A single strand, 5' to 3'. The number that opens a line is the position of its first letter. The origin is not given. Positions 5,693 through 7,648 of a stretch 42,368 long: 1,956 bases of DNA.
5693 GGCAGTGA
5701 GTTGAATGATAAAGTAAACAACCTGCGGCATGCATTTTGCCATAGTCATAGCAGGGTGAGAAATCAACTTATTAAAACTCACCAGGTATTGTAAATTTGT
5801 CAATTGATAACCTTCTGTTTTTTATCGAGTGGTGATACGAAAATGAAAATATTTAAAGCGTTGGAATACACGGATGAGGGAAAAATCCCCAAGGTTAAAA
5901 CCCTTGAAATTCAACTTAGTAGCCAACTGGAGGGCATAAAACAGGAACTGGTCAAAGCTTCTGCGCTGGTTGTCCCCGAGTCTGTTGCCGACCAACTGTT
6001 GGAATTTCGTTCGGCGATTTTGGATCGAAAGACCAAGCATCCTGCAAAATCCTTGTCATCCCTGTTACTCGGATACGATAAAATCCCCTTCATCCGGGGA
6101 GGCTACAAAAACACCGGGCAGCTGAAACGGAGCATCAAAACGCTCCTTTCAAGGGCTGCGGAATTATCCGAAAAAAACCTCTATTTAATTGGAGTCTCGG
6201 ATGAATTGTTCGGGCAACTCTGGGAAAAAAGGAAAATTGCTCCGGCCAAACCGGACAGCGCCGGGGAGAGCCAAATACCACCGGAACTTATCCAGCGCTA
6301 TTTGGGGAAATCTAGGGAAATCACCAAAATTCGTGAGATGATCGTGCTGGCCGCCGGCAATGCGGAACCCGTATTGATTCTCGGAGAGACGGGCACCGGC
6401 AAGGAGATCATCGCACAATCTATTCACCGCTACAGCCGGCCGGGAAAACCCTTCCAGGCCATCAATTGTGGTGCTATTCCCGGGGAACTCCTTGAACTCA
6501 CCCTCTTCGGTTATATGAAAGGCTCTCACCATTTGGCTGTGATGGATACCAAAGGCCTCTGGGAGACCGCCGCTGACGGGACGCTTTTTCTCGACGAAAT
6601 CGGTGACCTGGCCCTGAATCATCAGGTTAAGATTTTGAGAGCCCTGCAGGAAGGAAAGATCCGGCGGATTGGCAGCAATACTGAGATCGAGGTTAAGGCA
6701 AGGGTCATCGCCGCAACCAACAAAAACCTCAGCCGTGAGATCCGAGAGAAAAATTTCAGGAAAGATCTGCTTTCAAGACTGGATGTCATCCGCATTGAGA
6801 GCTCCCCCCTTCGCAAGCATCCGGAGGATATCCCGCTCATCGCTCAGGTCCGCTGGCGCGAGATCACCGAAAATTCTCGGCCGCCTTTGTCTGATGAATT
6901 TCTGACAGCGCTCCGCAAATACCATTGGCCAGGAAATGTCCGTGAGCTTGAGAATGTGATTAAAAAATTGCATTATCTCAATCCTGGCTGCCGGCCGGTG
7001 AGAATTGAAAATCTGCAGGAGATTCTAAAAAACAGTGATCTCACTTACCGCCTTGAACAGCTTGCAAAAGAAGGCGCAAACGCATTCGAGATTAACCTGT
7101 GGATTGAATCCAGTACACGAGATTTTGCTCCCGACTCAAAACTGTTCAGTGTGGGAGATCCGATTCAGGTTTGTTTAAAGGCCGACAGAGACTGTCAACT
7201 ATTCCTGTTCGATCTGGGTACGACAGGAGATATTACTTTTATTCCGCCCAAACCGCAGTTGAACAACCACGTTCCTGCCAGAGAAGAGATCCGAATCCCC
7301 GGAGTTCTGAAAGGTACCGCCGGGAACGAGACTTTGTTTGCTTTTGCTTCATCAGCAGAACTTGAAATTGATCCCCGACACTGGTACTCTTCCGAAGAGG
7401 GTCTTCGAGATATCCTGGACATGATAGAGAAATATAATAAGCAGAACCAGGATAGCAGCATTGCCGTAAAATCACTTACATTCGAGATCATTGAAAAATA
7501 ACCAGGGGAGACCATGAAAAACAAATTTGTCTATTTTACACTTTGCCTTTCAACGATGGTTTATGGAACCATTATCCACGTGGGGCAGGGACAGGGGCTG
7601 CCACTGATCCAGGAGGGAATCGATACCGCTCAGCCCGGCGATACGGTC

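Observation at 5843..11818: Tight three-gene cassette: HTH-less/GAFTGA-less NtrC-type AAA+-DUF4384 protein, exported beta-helix-dockerin protein, TPR-CHAT protease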

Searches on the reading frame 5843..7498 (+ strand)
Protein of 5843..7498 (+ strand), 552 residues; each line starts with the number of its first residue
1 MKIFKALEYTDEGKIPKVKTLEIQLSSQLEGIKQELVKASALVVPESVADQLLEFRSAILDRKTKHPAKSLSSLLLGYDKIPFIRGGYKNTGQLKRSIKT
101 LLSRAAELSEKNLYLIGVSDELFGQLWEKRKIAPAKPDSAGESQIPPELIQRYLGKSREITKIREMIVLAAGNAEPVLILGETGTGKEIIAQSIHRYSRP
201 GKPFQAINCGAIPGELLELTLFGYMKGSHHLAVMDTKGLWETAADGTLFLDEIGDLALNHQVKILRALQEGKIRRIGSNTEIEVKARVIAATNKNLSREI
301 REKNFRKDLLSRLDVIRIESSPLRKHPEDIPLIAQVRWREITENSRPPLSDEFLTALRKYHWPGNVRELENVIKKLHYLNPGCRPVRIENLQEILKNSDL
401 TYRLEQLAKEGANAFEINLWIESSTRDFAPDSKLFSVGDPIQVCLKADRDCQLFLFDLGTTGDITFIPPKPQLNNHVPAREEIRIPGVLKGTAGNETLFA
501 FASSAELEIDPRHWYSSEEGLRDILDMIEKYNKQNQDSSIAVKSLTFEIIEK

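Call 7: search_protein_families(library=pfam, proteins=[window:5843-7498:+], max_evalue=0.01)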
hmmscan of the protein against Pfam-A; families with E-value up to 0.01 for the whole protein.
window:5843-7498:+ (552 aa): 8 families
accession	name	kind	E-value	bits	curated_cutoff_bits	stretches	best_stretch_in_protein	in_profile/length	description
PF00158.32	Sigma54_activat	-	3.4e-55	186.7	20.2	1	154-319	2-168/168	Sigma-54 interaction domain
PF14532.12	Sigma54_activ_2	-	4.5e-19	69.5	25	1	154-322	1-137/138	Sigma-54 interaction domain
PF25601.1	AAA_lid_14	-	2e-14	53.6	27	1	324-398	1-77/87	AAA+ ATPase lid domain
PF14326.11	DUF4384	-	6.7e-06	26.5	27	1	435-504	2-79/81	Domain of unknown function (DUF4384)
PF07728.20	AAA_5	-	0.00011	22.7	22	1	176-312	1-138/139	AAA domain (dynein-related subfamily)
PF01078.27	Mg_chelatase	-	0.00014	21.8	20.3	0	238-297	100-161/207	Magnesium chelatase, subunit ChlI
PF00004.35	AAA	-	0.002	19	21.2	1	177-306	1-120/131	ATPase family associated with various cellular activities (AAA)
PF00493.29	MCM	-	0.0053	16.3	23.3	0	177-317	60-202/224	MCM P-loop domain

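Call 8: search_protein_families(library=padloc, proteins=[window:5843-7498:+], max_evalue=0.01)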
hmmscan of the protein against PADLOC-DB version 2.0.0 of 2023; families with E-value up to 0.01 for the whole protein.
window:5843-7498:+ (552 aa): 4 families
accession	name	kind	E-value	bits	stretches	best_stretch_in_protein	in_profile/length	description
PDLC01995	RtcR_PspF2--CARF_AAA_HTH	-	3.8e-76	255.1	1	151-421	167-438/481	-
PDLC01994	RtcR_PspF1--CARF_AAA_HTH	-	1.3e-46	157.7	1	156-404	163-406/468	-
PDLC01993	RtcR--CARF_AAA_HTH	-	7e-39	131.6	1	163-390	193-431/523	-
PDLC04606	PDC-M37B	-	0.00069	16.9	1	177-316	177-314/390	-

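Call 11: find_homologous_proteins(query=window:5843-7498:+, max_evalue=1e-10)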
Query window:5843-7498:+ (552 aa): 7999 proteins with E <= 1e-10 among 8000 candidates; the best 120 are listed.
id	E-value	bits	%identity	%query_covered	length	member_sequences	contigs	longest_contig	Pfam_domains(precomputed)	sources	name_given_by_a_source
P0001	0.0e+0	1228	100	100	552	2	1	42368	PF00158.33,PF14326.12,PF25601.2,PF14532.13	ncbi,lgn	-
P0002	8.5e-271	917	75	100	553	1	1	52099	PF00158.33,PF14326.12,PF25601.2,PF14532.13,PF07728.21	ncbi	-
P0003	7.1e-210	716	60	99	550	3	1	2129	PF00158.33,PF14326.12,PF25601.2,PF14532.13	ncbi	-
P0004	6.0e-177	608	53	99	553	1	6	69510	PF00158.33,PF14326.12,PF25601.2,PF14532.13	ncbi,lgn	-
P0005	4.3e-99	351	51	59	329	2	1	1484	PF00158.33,PF14326.12,PF25601.2,PF14532.13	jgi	jgi:hypothetical protein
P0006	2.1e-98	349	45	41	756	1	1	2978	PF00158.33,PF07724.21,PF25601.2,PF02954.26,PF07726.18,PF00004.36,PF14532.13,PF07728.21,PF01078.28,PF13191.13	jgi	jgi:transcriptional regulator with GAF, ATPase, and Fis domain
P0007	6.9e-95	337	44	67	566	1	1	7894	PF00158.33,PF25601.2,PF14532.13,PF07728.21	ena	-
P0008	6.3e-94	334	45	68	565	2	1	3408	PF00158.33,PF25601.2,PF14532.13,PF07728.21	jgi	jgi:hypothetical protein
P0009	8.5e-93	330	46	62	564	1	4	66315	PF00158.33,PF25601.2,PF14532.13,PF07728.21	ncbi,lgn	ncbi:MAG: sigma 54-interacting transcriptional regulator [Acidobacteriota bacterium]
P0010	4.4e-92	328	46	62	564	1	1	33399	PF00158.33,PF25601.2,PF14532.13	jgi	-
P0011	4.5e-92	328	47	64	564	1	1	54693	PF00158.33,PF25601.2,PF14532.13,PF01078.28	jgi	jgi:DNA-binding NtrC family response regulator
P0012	1.6e-91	326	45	62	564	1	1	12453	PF00158.33,PF25601.2,PF14532.13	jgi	jgi:DNA-binding NtrC family response regulator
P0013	2.7e-91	325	47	62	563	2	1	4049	PF00158.33,PF25601.2,PF14532.13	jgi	-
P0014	1.6e-90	323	47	59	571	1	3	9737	PF00158.33,PF25601.2,PF14532.13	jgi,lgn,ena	-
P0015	2.9e-90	322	46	62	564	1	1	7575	PF00158.33,PF25601.2,PF14532.13,PF07728.21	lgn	-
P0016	3.7e-90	321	48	61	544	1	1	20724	PF00158.33,PF25601.2,PF00493.30,PF14532.13,PF07728.21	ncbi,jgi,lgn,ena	-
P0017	2.5e-89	319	46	62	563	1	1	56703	PF00158.33,PF25601.2,PF14532.13,PF07728.21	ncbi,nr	ncbi:MAG TPA: sigma 54-interacting transcriptional regulator [Blastocatellia bacterium]|nr:sigma 54-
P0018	1.2e-88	316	43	68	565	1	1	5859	PF00158.33,PF25601.2,PF14532.13,PF07728.21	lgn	-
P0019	3.1e-88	315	44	68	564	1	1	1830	PF00158.33,PF25601.2,PF14532.13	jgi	jgi:DNA-binding NtrC family response regulator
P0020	3.5e-88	315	44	69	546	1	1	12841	PF00158.33,PF25601.2,PF14532.13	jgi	jgi:DNA-binding NtrC family response regulator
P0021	3.9e-88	315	45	62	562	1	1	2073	PF00158.33,PF25601.2,PF14532.13,PF07728.21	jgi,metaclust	metaclust:\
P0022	1.0e-87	313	42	70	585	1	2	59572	PF00158.33,PF25601.2,PF14532.13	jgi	jgi:DNA-binding NtrC family response regulator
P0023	2.3e-86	309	45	65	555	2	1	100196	PF00158.33,PF25601.2,PF14532.13,PF07728.21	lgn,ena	-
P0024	2.4e-86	309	43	65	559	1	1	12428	PF00158.33,PF25601.2,PF14532.13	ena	-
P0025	5.3e-85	304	44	63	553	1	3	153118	PF00158.33,PF25601.2,PF14532.13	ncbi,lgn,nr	ncbi:sigma 54-interacting transcriptional regulator [bacterium]|nr:sigma 54-interacting transcriptio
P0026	5.5e-85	304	43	72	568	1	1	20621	PF00158.33,PF25601.2,PF14532.13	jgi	jgi:transcriptional regulator with AAA-type ATPase domain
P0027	9.9e-85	303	42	67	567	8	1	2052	PF00158.33,PF25601.2,PF14532.13,PF07728.21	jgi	jgi:DNA-binding NtrC family response regulator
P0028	1.7e-84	303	45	59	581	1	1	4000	PF00158.33,PF25601.2,PF14532.13,PF07728.21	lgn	-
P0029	4.2e-84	301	42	66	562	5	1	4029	PF00158.33,PF25601.2,PF14532.13,PF07728.21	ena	-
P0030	6.3e-84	301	46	59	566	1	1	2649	PF00158.33,PF25601.2,PF14532.13,PF07728.21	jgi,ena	-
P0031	7.6e-84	301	43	61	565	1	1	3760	PF00158.33,PF25601.2,PF14532.13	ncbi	-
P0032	2.4e-82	296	41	64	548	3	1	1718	PF00158.33,PF25601.2,PF14532.13,PF07728.21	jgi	jgi:DNA-binding NtrC family response regulator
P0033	2.4e-82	296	43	62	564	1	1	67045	PF00158.33,PF25601.2,PF14532.13,PF07728.21,PF13191.13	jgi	jgi:DNA-binding NtrC family response regulator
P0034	3.5e-82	295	45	59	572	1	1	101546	PF00158.33,PF25601.2,PF14532.13,PF07728.21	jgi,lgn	jgi:transcriptional regulator of acetoin/glycerol metabolism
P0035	4.1e-82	295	44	65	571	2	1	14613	PF00158.33,PF25601.2,PF14532.13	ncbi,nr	ncbi:MAG TPA: sigma 54-interacting transcriptional regulator [Blastocatellia bacterium]|nr:sigma 54-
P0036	5.6e-82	294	46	62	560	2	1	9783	PF00158.33,PF25601.2,PF14532.13,PF07728.21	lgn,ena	-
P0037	8.4e-82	294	40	69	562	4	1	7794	PF00158.33,PF25601.2,PF14532.13,PF07728.21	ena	-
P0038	1.3e-81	293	42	68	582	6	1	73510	PF00158.33,PF25601.2,PF14532.13,PF07728.21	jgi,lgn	jgi:DNA-binding NtrC family response regulator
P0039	1.6e-81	293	46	59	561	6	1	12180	PF00158.33,PF25601.2,PF14532.13,PF07728.21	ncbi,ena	-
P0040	4.1e-81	292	44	64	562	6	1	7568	PF00158.33,PF25601.2,PF14532.13,PF07728.21,PF01078.28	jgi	jgi:transcriptional regulator with GAF, ATPase, and Fis domain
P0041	4.2e-81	292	41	69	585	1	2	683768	PF00158.33,PF25601.2,PF14532.13,PF07728.21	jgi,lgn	jgi:DNA-binding NtrC family response regulator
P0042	1.8e-80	289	44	64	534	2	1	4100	PF00158.33,PF25601.2,PF14532.13,PF07728.21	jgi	-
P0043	2.4e-80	289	44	64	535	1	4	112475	PF00158.33,PF25601.2,PF14532.13,PF07728.21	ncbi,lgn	-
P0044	2.7e-80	289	43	58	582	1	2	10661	PF00158.33,PF25601.2,PF14532.13,PF07728.21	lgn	-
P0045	4.9e-80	288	41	75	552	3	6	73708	PF00158.33,PF25601.2,PF14532.13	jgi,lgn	jgi:DNA-binding NtrC family response regulator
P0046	1.3e-79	287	44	64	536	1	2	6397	PF00158.33,PF25601.2,PF14532.13,PF07728.21,PF01078.28,PF13191.13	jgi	-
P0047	1.5e-79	286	41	64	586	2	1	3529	PF00158.33,PF25601.2,PF14532.13,PF07728.21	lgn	-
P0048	1.9e-79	286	43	64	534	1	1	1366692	PF00158.33,PF25601.2,PF14532.13,PF07728.21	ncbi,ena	-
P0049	2.5e-79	286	44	64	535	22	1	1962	PF00158.33,PF25601.2,PF00004.36,PF14532.13,PF07728.21,PF13191.13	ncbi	-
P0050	3.4e-79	285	43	64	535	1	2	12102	PF00158.33,PF25601.2,PF14532.13,PF07728.21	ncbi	-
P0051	4.0e-78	282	41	65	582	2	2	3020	PF00158.33,PF25601.2,PF14532.13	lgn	-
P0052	1.5e-77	280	40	64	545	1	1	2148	PF00158.33,PF25601.2,PF14532.13,PF01078.28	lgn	-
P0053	1.7e-77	280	43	64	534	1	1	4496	PF00158.33,PF25601.2,PF14532.13,PF07728.21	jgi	jgi:DNA-binding NtrC family response regulator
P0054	3.8e-77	278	40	68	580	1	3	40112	PF00158.33,PF25601.2,PF14532.13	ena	-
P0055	4.8e-77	278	45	63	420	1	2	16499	PF00158.33,PF25601.2,PF14532.13,PF07728.21,PF01078.28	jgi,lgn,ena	jgi:transcriptional regulator with AAA-type ATPase domain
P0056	6.4e-77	278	43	64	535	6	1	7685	PF00158.33,PF25601.2,PF00004.36,PF14532.13,PF07728.21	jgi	jgi:DNA-binding NtrC family response regulator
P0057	7.6e-77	277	41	65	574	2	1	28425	PF00158.33,PF25601.2,PF14532.13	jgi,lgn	jgi:DNA-binding NtrC family response regulator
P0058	7.8e-77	277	43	64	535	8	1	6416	PF00158.33,PF25601.2,PF14532.13,PF07728.21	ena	-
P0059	1.7e-76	276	42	66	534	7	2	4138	PF00158.33,PF25601.2,PF14532.13,PF07728.21,PF13191.13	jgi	jgi:DNA-binding NtrC family response regulator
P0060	1.8e-76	276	41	62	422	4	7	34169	PF00158.33,PF25601.2,PF14532.13,PF07728.21,PF01078.28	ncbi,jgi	jgi:hypothetical protein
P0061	2.2e-76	276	43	64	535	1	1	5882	PF00158.33,PF25601.2,PF14532.13,PF07728.21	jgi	jgi:transcriptional regulator with GAF, ATPase, and Fis domain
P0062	3.5e-76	275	44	60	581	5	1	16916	PF00158.33,PF25601.2,PF14532.13,PF07728.21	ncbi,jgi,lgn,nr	ncbi:MAG: hypothetical protein QOD75_3860 [Blastocatellia bacterium]|jgi:DNA-binding NtrC family res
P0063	3.5e-76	275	42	65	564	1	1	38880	PF00158.33,PF25601.2,PF14532.13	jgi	jgi:DNA-binding NtrC family response regulator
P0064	1.6e-75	273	43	64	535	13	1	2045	PF00158.33,PF25601.2,PF14532.13,PF07728.21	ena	-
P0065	1.8e-75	273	43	61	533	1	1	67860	PF00158.33,PF25601.2,PF00004.36,PF14532.13,PF07728.21,PF13191.13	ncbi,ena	-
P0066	4.4e-75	272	41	65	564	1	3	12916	PF00158.33,PF25601.2,PF14532.13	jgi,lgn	jgi:DNA-binding NtrC family response regulator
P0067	8.4e-75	271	44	60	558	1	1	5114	PF00158.33,PF25601.2,PF14532.13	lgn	-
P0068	1.2e-74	270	42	64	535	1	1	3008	PF00158.33,PF25601.2,PF14532.13,PF07728.21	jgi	jgi:DNA-binding NtrC family response regulator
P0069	1.3e-74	270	41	65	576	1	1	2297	PF00158.33,PF25601.2,PF14532.13,PF07728.21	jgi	-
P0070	1.6e-74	270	42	62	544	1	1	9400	PF00158.33,PF25601.2,PF14532.13,PF07728.21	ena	-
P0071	2.3e-74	269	41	62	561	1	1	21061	PF00158.33,PF25601.2,PF14532.13,PF13191.13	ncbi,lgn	-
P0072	3.6e-74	269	43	66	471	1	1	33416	PF00158.33,PF25601.2,PF00004.36,PF14532.13,PF07728.21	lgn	-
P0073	5.2e-74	268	43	58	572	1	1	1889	PF00158.33,PF25601.2,PF14532.13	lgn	-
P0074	7.6e-74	268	44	62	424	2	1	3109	PF00158.33,PF07724.21,PF25601.2,PF00004.36,PF14532.13,PF07728.21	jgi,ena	-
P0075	1.8e-73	266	41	66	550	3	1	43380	PF00158.33,PF25601.2,PF14532.13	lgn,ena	-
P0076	4.9e-73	265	43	62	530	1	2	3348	PF00158.33,PF25601.2,PF14532.13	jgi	jgi:DNA-binding NtrC family response regulator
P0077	6.0e-73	265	39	67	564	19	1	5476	PF00158.33,PF25601.2,PF14532.13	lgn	-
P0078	9.9e-73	264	43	62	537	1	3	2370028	PF00158.33,PF25601.2,PF14532.13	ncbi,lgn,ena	ncbi:MAG: sigma 54-interacting transcriptional regulator [Terracidiphilus sp.]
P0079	2.4e-72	263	42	62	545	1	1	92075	PF00158.33,PF25601.2,PF14532.13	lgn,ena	-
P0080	3.8e-72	262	41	66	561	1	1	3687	PF00158.33,PF25601.2,PF14532.13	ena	-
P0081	3.8e-72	262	43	59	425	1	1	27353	PF00158.33,PF25601.2,PF14532.13,PF01078.28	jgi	jgi:transcriptional regulator of acetoin/glycerol metabolism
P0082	7.3e-72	261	38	73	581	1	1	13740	PF00158.33,PF25601.2,PF14532.13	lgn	-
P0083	1.6e-71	260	40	66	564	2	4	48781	PF00158.33,PF25601.2,PF14532.13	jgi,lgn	jgi:transcriptional regulator with AAA-type ATPase domain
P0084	3.5e-71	259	43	56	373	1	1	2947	PF00158.33,PF25601.2,PF14532.13,PF07728.21,PF01078.28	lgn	-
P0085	4.3e-71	258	37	69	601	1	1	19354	PF00158.33,PF25601.2,PF14532.13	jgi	jgi:DNA-binding NtrC family response regulator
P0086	5.2e-71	258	42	66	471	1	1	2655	PF00158.33,PF25601.2,PF14532.13,PF07728.21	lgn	-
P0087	5.3e-71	258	40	66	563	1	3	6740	PF00158.33,PF25601.2,PF14532.13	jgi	jgi:DNA-binding NtrC family response regulator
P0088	1.9e-70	256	39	71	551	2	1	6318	PF00158.33,PF25601.2,PF14532.13,PF07728.21,PF01078.28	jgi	-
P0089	2.6e-70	256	42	62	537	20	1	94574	PF00158.33,PF25601.2,PF14532.13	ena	-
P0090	4.6e-70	255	45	62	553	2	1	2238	PF00158.33,PF25601.2,PF00004.36,PF14532.13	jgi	jgi:DNA-binding NtrC family response regulator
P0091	5.7e-70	255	41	73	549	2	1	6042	PF00158.33,PF25601.2,PF14532.13,PF07728.21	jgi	jgi:DNA-binding NtrC family response regulator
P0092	6.0e-70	255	42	66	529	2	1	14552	PF00158.33,PF25601.2,PF14532.13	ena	-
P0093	1.0e-69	254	40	65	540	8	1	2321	PF00158.33,PF25601.2,PF14532.13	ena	-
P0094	1.2e-69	254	43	62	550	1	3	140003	PF00158.33,PF25601.2,PF14532.13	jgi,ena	jgi:DNA-binding NtrC family response regulator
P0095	2.1e-69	253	38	69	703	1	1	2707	PF00158.33,PF25601.2,PF02026.22,PF14532.13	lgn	-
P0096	2.9e-69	252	45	58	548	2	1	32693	PF00158.33,PF25601.2,PF14532.13,PF07728.21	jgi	jgi:DNA-binding NtrC family response regulator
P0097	4.6e-69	252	41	66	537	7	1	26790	PF00158.33,PF25601.2,PF14532.13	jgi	-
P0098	5.9e-69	251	39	67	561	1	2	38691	PF00158.33,PF25601.2,PF14532.13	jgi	jgi:DNA-binding NtrC family response regulator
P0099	9.9e-69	251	45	57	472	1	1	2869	PF00158.33,PF25601.2,PF00493.30,PF14532.13,PF07728.21,PF01078.28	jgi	jgi:transcriptional regulator with PAS, ATPase and Fis domain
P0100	1.1e-68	251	39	67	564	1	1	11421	PF00158.33,PF25601.2,PF14532.13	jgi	jgi:DNA-binding NtrC family response regulator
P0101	1.3e-68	250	43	61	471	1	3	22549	PF00158.33,PF07724.21,PF25601.2,PF14532.13,PF07728.21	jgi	jgi:transcriptional regulator with GAF, ATPase, and Fis domain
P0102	2.7e-68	249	39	65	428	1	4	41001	PF00158.33,PF25601.2,PF14532.13,PF07728.21,PF01078.28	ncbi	-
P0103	3.5e-68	249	41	62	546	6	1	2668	PF00158.33,PF25601.2,PF14532.13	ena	-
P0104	6.9e-68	248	41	62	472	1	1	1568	PF00158.33,PF07724.21,PF25601.2,PF14532.13,PF07728.21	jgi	jgi:transcriptional regulator with GAF, ATPase, and Fis domain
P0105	1.5e-67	247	41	62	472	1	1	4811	PF00158.33,PF25601.2,PF14532.13,PF07728.21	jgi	jgi:DNA-binding NtrC family response regulator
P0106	8.9e-67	244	38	72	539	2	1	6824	PF00158.33,PF25601.2,PF14532.13,PF07728.21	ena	-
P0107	9.8e-67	244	42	62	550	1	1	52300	PF00158.33,PF25601.2,PF14532.13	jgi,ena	jgi:DNA-binding NtrC family response regulator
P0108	1.7e-66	243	51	43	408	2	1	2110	PF00158.33,PF25601.2,PF14532.13,PF07728.21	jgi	jgi:transcriptional regulator with PAS, ATPase and Fis domain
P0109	3.1e-66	242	40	71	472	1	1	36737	PF00158.33,PF25601.2,PF00493.30,PF14532.13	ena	-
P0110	3.3e-66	242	45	57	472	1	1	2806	PF00158.33,PF25601.2,PF00004.36,PF14532.13,PF07728.21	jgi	jgi:transcriptional regulator with PAS, ATPase and Fis domain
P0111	7.3e-66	241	43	61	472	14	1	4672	PF00158.33,PF25601.2,PF14532.13,PF07728.21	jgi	-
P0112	9.4e-66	241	39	63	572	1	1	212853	PF00158.33,PF25601.2,PF14532.13,PF07728.21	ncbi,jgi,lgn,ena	-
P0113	1.4e-65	240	37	72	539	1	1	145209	PF00158.33,PF25601.2,PF14532.13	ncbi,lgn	ncbi:MAG: sigma 54-interacting transcriptional regulator [Pseudomonadota bacterium]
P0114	2.1e-65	240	43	56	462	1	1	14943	PF00158.33,PF25601.2,PF14532.13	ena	-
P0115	6.9e-65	238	44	58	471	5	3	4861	PF00158.33,PF25601.2,PF00004.36,PF14532.13,PF07728.21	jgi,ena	-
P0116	7.6e-65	238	39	60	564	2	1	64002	PF00158.33,PF25601.2,PF14532.13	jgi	jgi:DNA-binding NtrC family response regulator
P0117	1.2e-64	237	42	66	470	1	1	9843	PF00158.33,PF25601.2,PF14532.13,PF07728.21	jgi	jgi:transcriptional regulator with PAS, ATPase and Fis domain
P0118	1.0e-63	234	38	65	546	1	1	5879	PF00158.33,PF25601.2,PF14532.13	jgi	jgi:hypothetical protein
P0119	1.3e-63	234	46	52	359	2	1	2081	PF00158.33,PF25601.2,PF14532.13,PF07728.21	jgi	jgi:transcriptional regulator with PAS, ATPase and Fis domain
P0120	1.7e-63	233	41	61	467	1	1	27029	PF00158.33,PF25601.2,PF14532.13,PF07728.21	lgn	-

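Call 12: find_encoding_contigs(protein=P0002, flank=10000, max_places=3)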
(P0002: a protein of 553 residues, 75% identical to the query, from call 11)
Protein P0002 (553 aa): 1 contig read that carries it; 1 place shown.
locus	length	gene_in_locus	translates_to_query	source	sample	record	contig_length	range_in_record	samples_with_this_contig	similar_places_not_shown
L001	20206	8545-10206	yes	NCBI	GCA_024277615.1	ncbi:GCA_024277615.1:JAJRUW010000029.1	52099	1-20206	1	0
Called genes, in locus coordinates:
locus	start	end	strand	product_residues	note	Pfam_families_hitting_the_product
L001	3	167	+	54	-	?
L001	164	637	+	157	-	PF12694:cpYpsA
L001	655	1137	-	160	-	PF13404:HTH_AsnC-type, PF13412:HTH_24, PF01047:MarR (weak), PF01037:AsnC_trans_reg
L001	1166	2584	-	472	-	PF00171:Aldedh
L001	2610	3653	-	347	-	PF03447:NAD_binding_3 (weak), PF00742:Homoserine_dh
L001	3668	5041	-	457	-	PF01053:Cys_Met_Meta_PP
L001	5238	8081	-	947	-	PF00404:Dockerin_1, PF18962:Por_Secre_tail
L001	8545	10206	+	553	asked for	PF00158:Sigma54_activat, PF14532:Sigma54_activ_2, PF07728:AAA_5 (weak), PF25601:AAA_lid_14, PF14326:DUF4384 (weak)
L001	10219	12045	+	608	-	PF07602:DUF1565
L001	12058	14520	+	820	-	PF07719:TPR_2 (faint), PF13424:TPR_12 (weak), PF13424:TPR_12, PF24885:TPR_NPHP3 (weak), PF13424:TPR_12, PF17874:TPR_MalT (weak), PF13424:TPR_12 (weak), PF12770:CHAT, +6 more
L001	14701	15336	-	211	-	PF01048:PNP_UDP_1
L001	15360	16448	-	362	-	PF21016:RlmN_N, PF04055:Radical_SAM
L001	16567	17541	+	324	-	PF20030:bpMoxR, PF07726:AAA_3, PF07728:AAA_5, PF17863:AAA_lid_2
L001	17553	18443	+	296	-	PF01882:DUF58, PF13519:VWA_2 (weak)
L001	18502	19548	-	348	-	PF13424:TPR_12 (faint), PF00515:TPR_1 (faint), PF07719:TPR_2 (faint), PF13176:TPR_7 (faint), PF13181:TPR_8 (faint), PF13428:TPR_14 (faint), PF13432:TPR_16 (faint), PF14559:TPR_19 (faint), +1 more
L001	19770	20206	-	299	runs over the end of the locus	PF00294:PfkB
